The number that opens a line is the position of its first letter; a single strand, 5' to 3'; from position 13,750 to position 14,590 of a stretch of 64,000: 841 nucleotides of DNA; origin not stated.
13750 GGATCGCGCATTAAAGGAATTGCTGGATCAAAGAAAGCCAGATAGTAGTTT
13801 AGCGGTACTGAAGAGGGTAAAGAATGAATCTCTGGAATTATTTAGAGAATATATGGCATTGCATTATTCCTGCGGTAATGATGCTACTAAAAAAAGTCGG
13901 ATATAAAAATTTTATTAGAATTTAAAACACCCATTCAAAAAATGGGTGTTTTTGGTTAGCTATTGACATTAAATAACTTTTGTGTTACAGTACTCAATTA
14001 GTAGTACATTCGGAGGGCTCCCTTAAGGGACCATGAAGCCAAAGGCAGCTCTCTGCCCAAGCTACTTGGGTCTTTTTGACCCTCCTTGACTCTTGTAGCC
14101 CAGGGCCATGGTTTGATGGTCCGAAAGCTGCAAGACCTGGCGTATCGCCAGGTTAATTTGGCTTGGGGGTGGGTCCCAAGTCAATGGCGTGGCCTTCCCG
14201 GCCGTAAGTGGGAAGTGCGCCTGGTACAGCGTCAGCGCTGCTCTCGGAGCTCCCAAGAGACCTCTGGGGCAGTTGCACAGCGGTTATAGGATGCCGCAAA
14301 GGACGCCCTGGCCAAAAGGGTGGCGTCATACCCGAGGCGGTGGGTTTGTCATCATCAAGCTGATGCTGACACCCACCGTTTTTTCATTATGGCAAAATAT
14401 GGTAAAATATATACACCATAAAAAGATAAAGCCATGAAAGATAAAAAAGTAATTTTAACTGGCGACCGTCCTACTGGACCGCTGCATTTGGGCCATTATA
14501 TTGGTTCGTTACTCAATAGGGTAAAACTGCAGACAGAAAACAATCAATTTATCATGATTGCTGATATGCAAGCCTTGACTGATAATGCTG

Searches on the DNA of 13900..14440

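Call 76: search_rna_families(source=window, start=13900, end=14440, threshold=evalue, max_evalue=1)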
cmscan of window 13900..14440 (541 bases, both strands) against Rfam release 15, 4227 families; matches with E-value up to 1: 5.
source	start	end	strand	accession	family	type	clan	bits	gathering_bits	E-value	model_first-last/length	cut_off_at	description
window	13919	13959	+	RF03589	mir-5583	Gene; miRNA;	-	23.8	80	0.14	1-59/59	no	mir-5583 microRNA precursor family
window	13909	13969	+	RF03665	MIR4359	Gene; miRNA;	-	20.8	75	0.3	1-67/67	no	MIR4359 microRNA precursor family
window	13924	13981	-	RF02677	NsiR4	Gene; sRNA;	-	20.5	40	0.037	1-65/65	no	Nitrogen stress-induced RNA 4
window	14315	14439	-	RF00586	SNORA12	Gene; snRNA; snoRNA; HACA-box;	-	19.9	45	0.098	1-148/148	no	Small nucleolar RNA SNORA12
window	13900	13955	+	RF02891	AgrB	Gene; antisense;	-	19.4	40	0.96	24-84/84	5'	ArsR-gov region gene B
